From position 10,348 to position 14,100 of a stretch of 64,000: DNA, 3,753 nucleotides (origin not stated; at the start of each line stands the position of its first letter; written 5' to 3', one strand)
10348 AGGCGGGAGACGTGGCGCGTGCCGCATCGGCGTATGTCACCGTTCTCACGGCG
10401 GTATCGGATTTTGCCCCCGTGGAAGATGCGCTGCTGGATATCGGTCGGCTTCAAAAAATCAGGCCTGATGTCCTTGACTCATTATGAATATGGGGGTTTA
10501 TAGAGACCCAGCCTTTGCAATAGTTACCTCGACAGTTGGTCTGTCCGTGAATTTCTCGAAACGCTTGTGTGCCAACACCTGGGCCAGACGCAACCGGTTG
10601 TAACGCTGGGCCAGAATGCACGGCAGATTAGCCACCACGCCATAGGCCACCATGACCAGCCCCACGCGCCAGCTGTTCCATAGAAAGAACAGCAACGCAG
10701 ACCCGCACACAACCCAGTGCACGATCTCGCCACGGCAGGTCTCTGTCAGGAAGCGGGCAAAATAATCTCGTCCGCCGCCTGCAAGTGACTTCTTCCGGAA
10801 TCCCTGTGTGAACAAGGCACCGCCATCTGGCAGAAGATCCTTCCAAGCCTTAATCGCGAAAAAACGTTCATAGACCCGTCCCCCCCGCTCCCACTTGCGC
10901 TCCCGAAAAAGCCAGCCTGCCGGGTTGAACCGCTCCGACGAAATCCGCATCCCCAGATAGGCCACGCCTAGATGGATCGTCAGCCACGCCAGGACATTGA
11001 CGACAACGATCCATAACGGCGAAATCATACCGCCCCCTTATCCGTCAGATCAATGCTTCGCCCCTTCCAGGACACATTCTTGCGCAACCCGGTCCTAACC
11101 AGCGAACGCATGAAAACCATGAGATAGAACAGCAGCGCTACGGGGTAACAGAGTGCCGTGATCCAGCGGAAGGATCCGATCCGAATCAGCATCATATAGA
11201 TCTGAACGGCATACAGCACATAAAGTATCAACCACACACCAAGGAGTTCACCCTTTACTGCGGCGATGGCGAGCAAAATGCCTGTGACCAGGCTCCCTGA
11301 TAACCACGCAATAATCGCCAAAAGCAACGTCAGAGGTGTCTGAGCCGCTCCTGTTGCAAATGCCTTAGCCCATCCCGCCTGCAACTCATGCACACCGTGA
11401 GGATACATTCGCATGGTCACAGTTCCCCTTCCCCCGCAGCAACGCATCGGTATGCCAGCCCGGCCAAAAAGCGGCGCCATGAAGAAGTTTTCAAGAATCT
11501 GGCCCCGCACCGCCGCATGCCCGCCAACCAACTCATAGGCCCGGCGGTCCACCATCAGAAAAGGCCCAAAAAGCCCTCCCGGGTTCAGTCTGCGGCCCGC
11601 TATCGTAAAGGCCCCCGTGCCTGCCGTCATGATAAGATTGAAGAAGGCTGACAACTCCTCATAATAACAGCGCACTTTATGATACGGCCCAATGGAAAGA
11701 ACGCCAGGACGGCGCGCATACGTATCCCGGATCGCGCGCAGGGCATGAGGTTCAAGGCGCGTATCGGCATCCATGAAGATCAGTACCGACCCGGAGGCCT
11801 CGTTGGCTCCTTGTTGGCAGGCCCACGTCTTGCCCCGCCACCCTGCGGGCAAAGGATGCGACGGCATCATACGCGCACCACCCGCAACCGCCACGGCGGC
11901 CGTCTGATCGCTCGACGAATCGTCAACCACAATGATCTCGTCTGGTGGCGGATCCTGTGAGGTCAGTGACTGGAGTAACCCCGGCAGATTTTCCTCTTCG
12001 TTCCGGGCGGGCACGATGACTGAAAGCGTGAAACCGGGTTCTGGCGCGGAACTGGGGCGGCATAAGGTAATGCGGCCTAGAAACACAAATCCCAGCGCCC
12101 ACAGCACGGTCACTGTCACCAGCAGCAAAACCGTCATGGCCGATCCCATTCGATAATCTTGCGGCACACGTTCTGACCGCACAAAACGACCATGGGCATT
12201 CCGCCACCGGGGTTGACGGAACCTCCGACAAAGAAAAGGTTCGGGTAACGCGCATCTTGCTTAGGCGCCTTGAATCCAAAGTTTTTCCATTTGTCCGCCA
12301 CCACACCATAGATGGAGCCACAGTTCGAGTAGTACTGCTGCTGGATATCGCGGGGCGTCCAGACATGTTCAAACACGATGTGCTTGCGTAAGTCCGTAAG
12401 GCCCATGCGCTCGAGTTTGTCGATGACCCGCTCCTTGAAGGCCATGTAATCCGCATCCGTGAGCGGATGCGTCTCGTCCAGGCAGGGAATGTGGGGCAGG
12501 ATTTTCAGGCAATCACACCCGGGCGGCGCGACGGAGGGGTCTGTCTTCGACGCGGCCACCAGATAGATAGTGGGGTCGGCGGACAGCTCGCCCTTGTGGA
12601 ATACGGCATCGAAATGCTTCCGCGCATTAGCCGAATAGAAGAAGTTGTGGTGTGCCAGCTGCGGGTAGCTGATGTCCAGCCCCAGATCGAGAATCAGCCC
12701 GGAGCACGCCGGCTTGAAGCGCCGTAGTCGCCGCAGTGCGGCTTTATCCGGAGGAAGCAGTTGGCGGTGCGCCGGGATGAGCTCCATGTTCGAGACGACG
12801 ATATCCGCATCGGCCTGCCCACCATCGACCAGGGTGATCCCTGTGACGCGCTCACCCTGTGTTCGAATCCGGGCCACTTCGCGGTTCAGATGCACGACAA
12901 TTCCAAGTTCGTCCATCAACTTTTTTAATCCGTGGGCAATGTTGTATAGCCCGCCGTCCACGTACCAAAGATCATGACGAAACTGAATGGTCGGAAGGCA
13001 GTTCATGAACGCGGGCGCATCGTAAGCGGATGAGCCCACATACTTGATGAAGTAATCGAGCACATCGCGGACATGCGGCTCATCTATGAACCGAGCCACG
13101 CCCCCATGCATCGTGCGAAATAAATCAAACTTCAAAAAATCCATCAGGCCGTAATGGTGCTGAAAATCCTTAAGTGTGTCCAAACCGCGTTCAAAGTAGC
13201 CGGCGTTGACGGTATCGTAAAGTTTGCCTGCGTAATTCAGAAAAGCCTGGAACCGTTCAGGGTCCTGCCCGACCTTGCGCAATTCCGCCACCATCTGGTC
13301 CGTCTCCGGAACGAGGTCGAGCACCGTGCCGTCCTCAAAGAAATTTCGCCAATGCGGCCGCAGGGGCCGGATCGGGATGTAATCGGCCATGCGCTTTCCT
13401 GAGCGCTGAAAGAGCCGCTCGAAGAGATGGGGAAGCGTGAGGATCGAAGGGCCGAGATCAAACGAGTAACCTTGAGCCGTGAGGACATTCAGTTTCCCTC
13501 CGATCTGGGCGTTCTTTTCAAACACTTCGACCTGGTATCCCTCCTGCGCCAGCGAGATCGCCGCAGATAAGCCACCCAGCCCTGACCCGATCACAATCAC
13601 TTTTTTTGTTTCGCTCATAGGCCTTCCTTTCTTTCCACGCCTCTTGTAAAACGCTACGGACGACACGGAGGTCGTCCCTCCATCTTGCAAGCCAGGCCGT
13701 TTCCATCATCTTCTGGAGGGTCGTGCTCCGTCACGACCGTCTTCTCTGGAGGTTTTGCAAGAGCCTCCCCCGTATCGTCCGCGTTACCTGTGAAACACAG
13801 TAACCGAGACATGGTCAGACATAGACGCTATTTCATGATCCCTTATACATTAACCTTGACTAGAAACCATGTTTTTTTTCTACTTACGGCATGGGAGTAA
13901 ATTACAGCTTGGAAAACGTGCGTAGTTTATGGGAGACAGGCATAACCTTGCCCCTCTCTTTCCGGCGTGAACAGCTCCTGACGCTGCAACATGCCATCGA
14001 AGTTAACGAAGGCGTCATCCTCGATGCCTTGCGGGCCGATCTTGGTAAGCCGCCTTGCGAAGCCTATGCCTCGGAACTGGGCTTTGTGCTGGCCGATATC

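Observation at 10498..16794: C30 (diapo)carotenoid-type glycosyl-ester cluster without a crtM, arranged as two divergent operons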

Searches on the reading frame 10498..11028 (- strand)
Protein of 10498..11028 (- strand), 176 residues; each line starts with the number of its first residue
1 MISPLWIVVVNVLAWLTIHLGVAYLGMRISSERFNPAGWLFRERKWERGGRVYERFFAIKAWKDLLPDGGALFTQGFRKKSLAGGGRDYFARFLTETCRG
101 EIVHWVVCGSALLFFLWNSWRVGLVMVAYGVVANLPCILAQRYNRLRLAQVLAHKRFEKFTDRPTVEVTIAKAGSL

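Call 5: search_protein_families(library=pfam, proteins=[window:10498-11028:-])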
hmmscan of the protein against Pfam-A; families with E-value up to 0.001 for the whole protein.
window:10498-11028:- (176 aa): 1 family
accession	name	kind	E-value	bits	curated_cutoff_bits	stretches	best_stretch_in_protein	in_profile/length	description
PF18927.5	CrtO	-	1.2e-31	110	27.3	1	39-153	3-122/123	Glycosyl-4,4'-diaponeurosporenoate acyltransferase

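Call 6: search_protein_families(library=ncbifam, proteins=[window:10498-11028:-])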
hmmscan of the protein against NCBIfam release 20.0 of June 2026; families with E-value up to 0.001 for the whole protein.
window:10498-11028:- (176 aa): 0 families

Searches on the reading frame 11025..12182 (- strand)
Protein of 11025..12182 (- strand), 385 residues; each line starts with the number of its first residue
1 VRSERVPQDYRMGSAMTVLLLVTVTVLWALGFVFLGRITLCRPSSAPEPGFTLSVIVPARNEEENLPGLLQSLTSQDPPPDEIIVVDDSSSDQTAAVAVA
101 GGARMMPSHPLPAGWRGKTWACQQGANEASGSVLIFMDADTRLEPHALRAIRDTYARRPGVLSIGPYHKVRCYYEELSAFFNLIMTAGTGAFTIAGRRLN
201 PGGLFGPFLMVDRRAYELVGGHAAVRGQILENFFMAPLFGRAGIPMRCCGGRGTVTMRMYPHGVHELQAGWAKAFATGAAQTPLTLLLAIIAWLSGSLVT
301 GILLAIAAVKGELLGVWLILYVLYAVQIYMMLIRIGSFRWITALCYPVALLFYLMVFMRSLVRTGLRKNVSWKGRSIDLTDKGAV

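Call 5: search_protein_families(library=pfam, proteins=[window:11025-12182:-])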
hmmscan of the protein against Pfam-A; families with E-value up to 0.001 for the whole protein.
window:11025-12182:- (385 aa): 3 families
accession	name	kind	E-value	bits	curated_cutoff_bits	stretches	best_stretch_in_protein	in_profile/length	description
PF00535.33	Glycos_transf_2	-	2.3e-21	76.9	23.3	1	54-159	1-108/168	Glycosyl transferase family 2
PF13506.12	Glyco_transf_21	-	3.9e-08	33.4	21.7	1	113-249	13-147/174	Glycosyl transferase family 21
PF13641.12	Glyco_tranf_2_3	-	6e-07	30.2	27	1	53-165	3-120/230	Glycosyltransferase like family 2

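Call 6: search_protein_families(library=ncbifam, proteins=[window:11025-12182:-])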
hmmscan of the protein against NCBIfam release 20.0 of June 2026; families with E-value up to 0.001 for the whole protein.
window:11025-12182:- (385 aa): 19 families
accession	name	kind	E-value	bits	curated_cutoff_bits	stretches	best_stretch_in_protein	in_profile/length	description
TIGR03469.1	HpnB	hypoth_equivalog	1.4e-27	96.7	379.25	1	48-376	41-383/386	hopene-associated glycosyltransferase HpnB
TIGR04283.1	glyco_like_mftF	equivalog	8.8e-19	68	182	1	53-157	1-98/221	TIGR04283 family arsenosugar biosynthesis glycosyltransferase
NF045692.1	OglycostaseCruG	equivalog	3.6e-17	62.4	600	1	45-375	35-384/386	2'-O-glycosyltransferase CruG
TIGR03965.1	mycofact_glyco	equivalog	2.9e-13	49.5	280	1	41-166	65-189/467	mycofactocin biosynthesis glycosyltransferase MftF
NF010496.0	PRK13915.1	equivalog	6e-13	48.5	262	1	51-142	31-128/307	glucosyl-3-phosphoglycerate synthase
TIGR03937.1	PgaC_IcaA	equivalog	5.4e-11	42.1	422.3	1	52-163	46-158/407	poly-beta-1,6-N-acetyl-D-glucosamine synthase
NF041875.1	EPS_EpsD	equivalog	9.4e-11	41.7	370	1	53-166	1-115/325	exopolysaccharide biosynthesis glycosyltransferase EpsD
NF007482.0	PRK10073.1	equivalog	2.7e-09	36.5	423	1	52-147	7-102/334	glycosyltransferase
NF041865.1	EpsU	equivalog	4e-09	36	700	1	18-151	3-143/394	exopolysaccharide biosynthesis GT2 family glycosyltransferase EpsU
TIGR04182.1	glyco_TIGR04182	equivalog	4.2e-07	29.6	325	1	54-148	3-90/293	S-layer glycoprotein N-glycosyltransferase AglJ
NF038299.1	EPS_HpsN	equivalog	6.8e-07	28.6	425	1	52-161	2-112/317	hormogonium polysaccharide biosynthesis glycosyltransferase HpsN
NF038302.1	EPS_HpsE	equivalog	7.3e-07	28.4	300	1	52-146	2-102/307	hormogonium polysaccharide biosynthesis glycosyltransferase HpsE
TIGR03472.1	HpnI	equivalog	2.9e-06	26.3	310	1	128-383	124-368/373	bacteriohopanetetrol glucosamine biosynthesis glycosyltransferase HpnI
NF007986.1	PRK10714.1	equivalog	7.2e-06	25.2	529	1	53-148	8-108/316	undecaprenyl-phosphate 4-deoxy-4-formamido-L-arabinose transferase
TIGR03111.1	glyc2_xrt_Gpos1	hypoth_equivalog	7e-05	21.8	363.95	1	52-160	50-161/439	TIGR03111 family XrtG-associated glycosyltransferase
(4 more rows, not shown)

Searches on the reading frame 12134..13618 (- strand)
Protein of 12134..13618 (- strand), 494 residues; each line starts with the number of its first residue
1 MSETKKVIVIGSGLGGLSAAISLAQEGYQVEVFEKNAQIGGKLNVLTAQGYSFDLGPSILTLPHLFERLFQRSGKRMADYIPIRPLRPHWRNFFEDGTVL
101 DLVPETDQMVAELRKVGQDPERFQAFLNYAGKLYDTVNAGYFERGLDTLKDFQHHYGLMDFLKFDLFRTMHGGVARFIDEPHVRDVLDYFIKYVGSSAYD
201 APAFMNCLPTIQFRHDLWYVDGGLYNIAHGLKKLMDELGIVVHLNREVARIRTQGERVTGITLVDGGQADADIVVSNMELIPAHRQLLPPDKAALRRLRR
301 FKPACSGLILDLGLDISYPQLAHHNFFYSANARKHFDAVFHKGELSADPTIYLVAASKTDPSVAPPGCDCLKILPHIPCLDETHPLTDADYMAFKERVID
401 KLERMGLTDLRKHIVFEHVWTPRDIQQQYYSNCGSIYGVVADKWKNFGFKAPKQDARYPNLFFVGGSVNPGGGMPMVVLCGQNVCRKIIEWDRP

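Call 5: search_protein_families(library=pfam, proteins=[window:12134-13618:-])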
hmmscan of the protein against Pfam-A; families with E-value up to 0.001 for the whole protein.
window:12134-13618:- (494 aa): 10 families
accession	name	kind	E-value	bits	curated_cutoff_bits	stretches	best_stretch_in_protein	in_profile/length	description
PF01593.30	Amino_oxidase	-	4.1e-24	86.1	19.8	1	14-294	1-274/443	Flavin containing amine oxidoreductase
PF13450.12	NAD_binding_8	-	7.4e-14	52.2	21.9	1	9-65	1-61/68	NAD(P)-binding Rossmann-like domain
PF01266.30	DAO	-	2.1e-10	41.1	27.9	1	6-275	1-200/353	FAD dependent oxidoreductase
PF07992.20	Pyr_redox_2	-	2.3e-09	37.6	26.1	1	5-38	1-34/291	Pyridine nucleotide-disulphide oxidoreductase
PF12831.13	FAD_oxidored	-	3.4e-09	37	27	1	7-95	2-86/416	FAD dependent oxidoreductase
PF00890.30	FAD_binding_2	-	2.1e-08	34.2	20.4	1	7-50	2-43/414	FAD binding domain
PF00070.33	Pyr_redox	-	7.2e-08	33.3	22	0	6-40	1-35/82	Pyridine nucleotide-disulphide oxidoreductase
PF03486.20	HI0933_like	-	7.2e-08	32.6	50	1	6-45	2-41/244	HI0933-like protein Rossmann domain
PF01134.28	GIDA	-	0.00046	19.8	22.1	1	6-37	1-32/391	Glucose inhibited division protein A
PF01946.23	Thi4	-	0.00047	19.9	26.2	1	6-42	19-56/235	Thi4 family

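Call 6: search_protein_families(library=ncbifam, proteins=[window:12134-13618:-])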
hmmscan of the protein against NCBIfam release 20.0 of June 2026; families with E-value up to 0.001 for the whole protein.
window:12134-13618:- (494 aa): 81 families (the best 25 are shown)
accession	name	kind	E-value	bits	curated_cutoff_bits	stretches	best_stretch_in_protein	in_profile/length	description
TIGR02734.1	crtI_fam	subfamily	1.8e-103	347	238.1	1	7-490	1-490/504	phytoene desaturase family protein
NF058655.1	CrtID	equivalog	2.8e-94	316.6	640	1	7-484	1-477/478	bifunctional phytoene desaturase/3,4-desaturase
NF045637.1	carotdesatCrtDProt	equivalog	2.6e-84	283.5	580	1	7-489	1-483/485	1-hydroxycarotenoid 3,4-desaturase CrtD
NF042421.1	hydcarot_desat_CrtD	equivalog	9.5e-84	281.6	500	1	5-483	2-478/487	1-hydroxycarotenoid 3,4-desaturase CrtD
TIGR02730.1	carot_isom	equivalog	2.9e-25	89.1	586.9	1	7-486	3-486/493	carotenoid isomerase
TIGR02733.1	desat_CrtD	equivalog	3.6e-21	75.4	549.7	2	5-57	2-54/492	C-3',4' desaturase CrtD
NF005560.0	PRK07233.1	equivalog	1.9e-16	59.9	252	2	6-53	2-49/435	hypothetical protein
TIGR03467.1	HpnE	equivalog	1.3e-11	44.4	283.05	1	7-59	1-55/430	hydroxysqualene dehydroxylase HpnE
NF005548.0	PRK07208.1-4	equivalog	1.6e-11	43.5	389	1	3-57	2-56/488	hypothetical protein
NF005547.0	PRK07208.1-3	equivalog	5.6e-11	41.8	380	1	2-56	2-56/465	hypothetical protein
NF005313.0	PRK06847.1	subfamily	1e-09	37.8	372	1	1-38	1-38/375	hypothetical protein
NF033623.1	urate_HpxO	equivalog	2.5e-09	36.5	500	1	6-39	1-34/381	FAD-dependent urate hydroxylase HpxO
NF005566.0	PRK07236.1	subfamily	2.7e-09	36.4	333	1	3-37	5-39/386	hypothetical protein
NF008845.0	PRK11883.1-5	equivalog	3.1e-09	35.6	560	1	3-58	3-64/468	protoporphyrinogen oxidase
NF045599.1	bili_reduct_long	exception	3.3e-09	35.6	750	1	3-46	380-423/641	bilirubin reductase, long form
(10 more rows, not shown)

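Call 19: search_solved_structures(query=window:12134-13618:-, max_evalue=0.00001)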
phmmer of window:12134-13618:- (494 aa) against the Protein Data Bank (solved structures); distinct sequences matched with E-value up to 0.00001: 8.
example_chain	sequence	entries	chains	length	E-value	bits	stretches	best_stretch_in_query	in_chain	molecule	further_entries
4rep_A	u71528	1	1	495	9.4e-73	248.7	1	5-483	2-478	Gamma-carotene desaturase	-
4dgk_A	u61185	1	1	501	2.4e-63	217.6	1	5-479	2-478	Phytoene dehydrogenase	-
3ka7_A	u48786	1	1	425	8.7e-09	37.6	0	6-56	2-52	Oxidoreductase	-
7eme_A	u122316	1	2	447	7.4e-07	31.3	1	2-174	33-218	NAD(P)/FAD-dependent oxidoreductase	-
4e0v_A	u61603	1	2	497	2e-06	29.8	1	2-72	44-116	L-amino-acid oxidase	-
5ts5_A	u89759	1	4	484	2.1e-06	29.8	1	2-71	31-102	Amine oxidase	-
3nrn_A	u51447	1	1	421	3e-06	29.2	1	6-64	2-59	uncharacterized protein PF1083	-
1reo_A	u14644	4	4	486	7.3e-06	28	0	2-71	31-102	AHPLAAO | L-amino acid oxidase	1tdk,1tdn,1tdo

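Call 91: find_encoding_contigs(protein=window:12134-13618:-, flank=6000, max_places=4)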
Protein window:12134-13618:- (494 aa): 1 contig read that carries it; 1 place shown.
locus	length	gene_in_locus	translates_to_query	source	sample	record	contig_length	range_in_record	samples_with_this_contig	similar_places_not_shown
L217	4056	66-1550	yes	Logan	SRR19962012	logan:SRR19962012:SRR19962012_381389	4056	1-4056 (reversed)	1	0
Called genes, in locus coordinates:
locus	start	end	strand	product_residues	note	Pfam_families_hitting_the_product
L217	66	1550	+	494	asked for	PF00070:Pyr_redox (faint), PF00890:FAD_binding_2, PF01266:DAO, PF01593:Amino_oxidase, PF03486:HI0933_like (weak), PF07992:Pyr_redox_2 (faint), PF12831:FAD_oxidored (weak), PF13450:NAD_binding_8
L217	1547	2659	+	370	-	PF13506:Glyco_transf_21, PF13641:Glyco_tranf_2_3, PF00535:Glycos_transf_2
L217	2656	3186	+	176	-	PF18927:CrtO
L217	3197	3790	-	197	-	-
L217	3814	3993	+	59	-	-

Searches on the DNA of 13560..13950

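Call 70: search_rna_families(source=window, start=13560, end=13950, threshold=evalue, max_evalue=1)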
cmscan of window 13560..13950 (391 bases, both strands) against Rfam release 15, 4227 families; matches with E-value up to 1: 0.
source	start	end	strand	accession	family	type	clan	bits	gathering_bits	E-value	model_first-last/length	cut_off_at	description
